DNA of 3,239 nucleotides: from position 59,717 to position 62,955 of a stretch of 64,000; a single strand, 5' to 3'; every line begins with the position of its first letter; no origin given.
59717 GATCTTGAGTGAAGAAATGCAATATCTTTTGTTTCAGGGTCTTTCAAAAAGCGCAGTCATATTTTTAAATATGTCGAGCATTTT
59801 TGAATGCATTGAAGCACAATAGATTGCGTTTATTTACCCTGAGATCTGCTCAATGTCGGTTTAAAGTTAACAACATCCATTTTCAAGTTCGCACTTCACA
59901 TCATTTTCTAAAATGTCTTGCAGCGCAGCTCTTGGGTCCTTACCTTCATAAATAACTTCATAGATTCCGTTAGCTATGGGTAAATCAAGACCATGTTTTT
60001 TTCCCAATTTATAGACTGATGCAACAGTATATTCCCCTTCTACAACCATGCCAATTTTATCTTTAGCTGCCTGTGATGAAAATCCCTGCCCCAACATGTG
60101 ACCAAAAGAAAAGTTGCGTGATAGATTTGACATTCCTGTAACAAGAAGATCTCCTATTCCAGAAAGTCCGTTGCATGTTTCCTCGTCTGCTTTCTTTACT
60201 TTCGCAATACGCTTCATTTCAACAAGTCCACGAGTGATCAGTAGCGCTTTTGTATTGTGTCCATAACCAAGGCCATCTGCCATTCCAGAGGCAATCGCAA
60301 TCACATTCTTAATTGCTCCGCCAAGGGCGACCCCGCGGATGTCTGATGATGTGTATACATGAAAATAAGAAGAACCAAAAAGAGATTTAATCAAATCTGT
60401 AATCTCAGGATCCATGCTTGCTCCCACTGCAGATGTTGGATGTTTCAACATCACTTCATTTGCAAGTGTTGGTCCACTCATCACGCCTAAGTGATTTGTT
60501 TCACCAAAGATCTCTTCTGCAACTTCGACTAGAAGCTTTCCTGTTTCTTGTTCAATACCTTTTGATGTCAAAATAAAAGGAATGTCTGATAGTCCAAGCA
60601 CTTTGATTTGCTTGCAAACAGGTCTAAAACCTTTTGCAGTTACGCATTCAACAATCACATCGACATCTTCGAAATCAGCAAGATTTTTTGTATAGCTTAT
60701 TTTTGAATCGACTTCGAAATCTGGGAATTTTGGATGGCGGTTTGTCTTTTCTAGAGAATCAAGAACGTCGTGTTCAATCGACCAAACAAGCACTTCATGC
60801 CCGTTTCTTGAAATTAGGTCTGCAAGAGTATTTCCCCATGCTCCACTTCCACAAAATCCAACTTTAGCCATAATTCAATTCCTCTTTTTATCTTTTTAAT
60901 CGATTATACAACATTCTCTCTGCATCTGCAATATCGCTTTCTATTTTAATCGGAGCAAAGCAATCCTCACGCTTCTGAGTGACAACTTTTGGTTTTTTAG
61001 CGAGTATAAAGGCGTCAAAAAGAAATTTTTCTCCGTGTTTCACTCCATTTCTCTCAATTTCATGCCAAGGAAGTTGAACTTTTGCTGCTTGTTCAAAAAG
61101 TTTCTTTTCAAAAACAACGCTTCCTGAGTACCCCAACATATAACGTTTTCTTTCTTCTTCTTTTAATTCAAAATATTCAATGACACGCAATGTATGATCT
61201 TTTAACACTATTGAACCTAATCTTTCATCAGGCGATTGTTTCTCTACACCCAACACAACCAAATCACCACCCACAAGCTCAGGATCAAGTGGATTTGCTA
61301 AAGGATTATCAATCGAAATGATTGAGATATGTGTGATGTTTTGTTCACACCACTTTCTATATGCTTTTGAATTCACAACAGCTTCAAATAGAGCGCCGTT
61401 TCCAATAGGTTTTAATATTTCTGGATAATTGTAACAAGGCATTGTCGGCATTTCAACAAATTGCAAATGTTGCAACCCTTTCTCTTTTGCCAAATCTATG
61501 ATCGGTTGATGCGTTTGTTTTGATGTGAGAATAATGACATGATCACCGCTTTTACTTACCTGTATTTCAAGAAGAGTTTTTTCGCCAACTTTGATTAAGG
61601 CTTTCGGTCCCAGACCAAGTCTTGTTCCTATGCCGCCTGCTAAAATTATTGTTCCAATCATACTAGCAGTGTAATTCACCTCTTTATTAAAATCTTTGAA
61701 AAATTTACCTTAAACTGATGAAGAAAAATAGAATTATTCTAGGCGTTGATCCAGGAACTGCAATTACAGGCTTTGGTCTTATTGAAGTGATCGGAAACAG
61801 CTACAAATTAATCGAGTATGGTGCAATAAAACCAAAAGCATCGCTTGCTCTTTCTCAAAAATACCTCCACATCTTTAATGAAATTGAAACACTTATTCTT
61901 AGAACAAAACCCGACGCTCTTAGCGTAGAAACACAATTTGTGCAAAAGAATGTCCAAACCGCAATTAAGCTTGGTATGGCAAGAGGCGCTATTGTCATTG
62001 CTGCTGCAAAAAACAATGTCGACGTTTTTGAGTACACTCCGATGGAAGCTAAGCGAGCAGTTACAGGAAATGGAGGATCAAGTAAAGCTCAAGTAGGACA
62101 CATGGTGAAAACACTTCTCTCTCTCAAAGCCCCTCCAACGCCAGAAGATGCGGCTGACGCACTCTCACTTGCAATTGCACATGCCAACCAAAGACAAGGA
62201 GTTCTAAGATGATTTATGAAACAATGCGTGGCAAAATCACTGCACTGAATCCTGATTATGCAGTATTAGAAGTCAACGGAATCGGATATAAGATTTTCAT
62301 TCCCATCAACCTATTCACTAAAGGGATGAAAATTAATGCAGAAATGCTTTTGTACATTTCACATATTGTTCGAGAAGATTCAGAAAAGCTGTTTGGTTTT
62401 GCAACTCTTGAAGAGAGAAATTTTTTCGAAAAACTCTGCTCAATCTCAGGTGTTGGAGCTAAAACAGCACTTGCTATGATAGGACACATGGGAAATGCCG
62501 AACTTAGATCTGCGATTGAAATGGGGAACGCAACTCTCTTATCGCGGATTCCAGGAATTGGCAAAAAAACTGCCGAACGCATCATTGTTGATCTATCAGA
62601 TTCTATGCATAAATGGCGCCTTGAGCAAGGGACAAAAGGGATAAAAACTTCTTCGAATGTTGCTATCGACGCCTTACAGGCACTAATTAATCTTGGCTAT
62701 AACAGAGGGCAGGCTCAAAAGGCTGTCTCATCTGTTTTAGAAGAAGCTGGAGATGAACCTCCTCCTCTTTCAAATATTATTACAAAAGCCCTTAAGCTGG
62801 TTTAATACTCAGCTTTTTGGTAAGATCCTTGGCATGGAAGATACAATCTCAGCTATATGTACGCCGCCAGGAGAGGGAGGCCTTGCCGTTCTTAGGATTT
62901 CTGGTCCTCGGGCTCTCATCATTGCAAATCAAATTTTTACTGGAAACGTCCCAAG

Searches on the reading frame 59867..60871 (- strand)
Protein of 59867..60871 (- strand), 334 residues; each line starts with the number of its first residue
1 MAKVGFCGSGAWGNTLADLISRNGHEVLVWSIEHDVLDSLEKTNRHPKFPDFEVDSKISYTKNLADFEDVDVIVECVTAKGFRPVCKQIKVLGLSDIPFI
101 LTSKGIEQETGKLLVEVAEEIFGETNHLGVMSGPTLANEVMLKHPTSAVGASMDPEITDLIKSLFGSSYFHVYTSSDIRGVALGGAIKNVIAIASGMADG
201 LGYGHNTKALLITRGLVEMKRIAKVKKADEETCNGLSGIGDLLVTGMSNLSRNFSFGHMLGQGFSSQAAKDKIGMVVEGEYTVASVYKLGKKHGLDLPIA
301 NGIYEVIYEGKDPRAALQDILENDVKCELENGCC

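Call 59: search_protein_families(library=ncbifam, proteins=[window:59867-60871:-], max_evalue=0.00001)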
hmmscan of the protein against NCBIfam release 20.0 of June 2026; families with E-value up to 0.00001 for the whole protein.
window:59867-60871:- (334 aa): 14 families
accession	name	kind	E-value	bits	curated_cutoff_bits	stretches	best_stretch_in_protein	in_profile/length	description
NF000942.0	PRK00094.1-4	subfamily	1.2e-103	346.8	257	1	1-328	2-332/334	NAD(P)H-dependent glycerol-3-phosphate dehydrogenase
NF000941.0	PRK00094.1-3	equivalog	7.5e-93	311.4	423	1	1-330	1-334/336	NAD(P)H-dependent glycerol-3-phosphate dehydrogenase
NF000940.0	PRK00094.1-2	subfamily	1.1e-87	294.6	202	1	3-328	2-328/330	NAD(P)H-dependent glycerol-3-phosphate dehydrogenase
NF000939.0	PRK00094.1-1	equivalog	8.3e-82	274.9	473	1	3-329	7-336/339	NAD(P)H-dependent glycerol-3-phosphate dehydrogenase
NF000946.0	PRK00094.2-4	equivalog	1.6e-74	250.9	455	1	3-328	6-332/342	NAD(P)H-dependent glycerol-3-phosphate dehydrogenase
NF011212.0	PRK14619.1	equivalog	2.6e-73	246.9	377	1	63-329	42-308/309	NAD(P)H-dependent glycerol-3-phosphate dehydrogenase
NF000944.0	PRK00094.2-2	equivalog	1.6e-72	244.4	603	1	3-329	22-348/371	NAD(P)H-dependent glycerol-3-phosphate dehydrogenase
NF011211.0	PRK14618.1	equivalog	2.7e-67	227.3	489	1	3-328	6-328/328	NAD(P)H-dependent glycerol-3-phosphate dehydrogenase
NF009098.0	PRK12439.1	equivalog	1.4e-65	221.9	436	1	2-325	8-332/341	NAD(P)H-dependent glycerol-3-phosphate dehydrogenase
NF000943.0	PRK00094.2-1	equivalog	2.9e-60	204.3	400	1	3-323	2-295/296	NAD(P)H-dependent glycerol-3-phosphate dehydrogenase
NF011213.0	PRK14620.1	equivalog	2.1e-56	191.4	478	1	4-317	3-321/326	NAD(P)H-dependent glycerol-3-phosphate dehydrogenase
TIGR03376.1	glycerol3P_DH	equivalog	1.7e-48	165.5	285.5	1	3-314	1-336/342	glycerol-3-phosphate dehydrogenase (NAD(+))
NF000947.0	PRK00094.2-5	equivalog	3.1e-45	155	251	1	3-310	6-317/323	NAD(P)H-dependent glycerol-3-phosphate dehydrogenase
NF000945.0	PRK00094.2-3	equivalog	1.7e-34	120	491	1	3-323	2-349/352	NAD(P)H-dependent glycerol-3-phosphate dehydrogenase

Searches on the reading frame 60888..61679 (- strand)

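Call 59: search_protein_families(library=ncbifam, proteins=[window:60888-61679:-], max_evalue=0.00001)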
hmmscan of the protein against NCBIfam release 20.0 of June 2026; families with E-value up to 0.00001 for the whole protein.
window:60888-61679:- (263 aa): 1 family
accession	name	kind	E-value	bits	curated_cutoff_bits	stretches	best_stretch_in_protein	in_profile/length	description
NF010939.0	PRK14359.1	equivalog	7.5e-06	24.8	592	1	8-263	3-239/430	bifunctional UDP-N-acetylglucosamine diphosphorylase/glucosamine-1-phosphate N-acetyltransferase GlmU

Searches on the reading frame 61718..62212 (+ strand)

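Call 59: search_protein_families(library=ncbifam, proteins=[window:61718-62212:+], max_evalue=0.00001)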
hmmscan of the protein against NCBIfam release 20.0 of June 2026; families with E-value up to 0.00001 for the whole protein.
window:61718-62212:+ (164 aa): 2 families
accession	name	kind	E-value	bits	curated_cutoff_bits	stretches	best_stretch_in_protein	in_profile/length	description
NF000711.0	PRK00039.2-1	equivalog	1.7e-49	167.8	163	1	6-160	2-156/161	crossover junction endodeoxyribonuclease RuvC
TIGR00228.1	ruvC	equivalog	1.9e-39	135.1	100.65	1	7-161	1-153/156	crossover junction endodeoxyribonuclease RuvC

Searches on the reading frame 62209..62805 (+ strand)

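Call 59: search_protein_families(library=ncbifam, proteins=[window:62209-62805:+], max_evalue=0.00001)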
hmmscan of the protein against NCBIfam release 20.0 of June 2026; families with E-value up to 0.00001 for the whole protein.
window:62209-62805:+ (198 aa): 2 families
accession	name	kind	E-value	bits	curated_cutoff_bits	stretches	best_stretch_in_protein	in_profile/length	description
TIGR00084.2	ruvA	equivalog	2.8e-56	190.3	85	1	4-196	3-202/202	Holliday junction branch migration protein RuvA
NF011194.0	PRK14600.1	equivalog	2.7e-26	92.5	180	1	5-196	4-184/188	Holliday junction branch migration protein RuvA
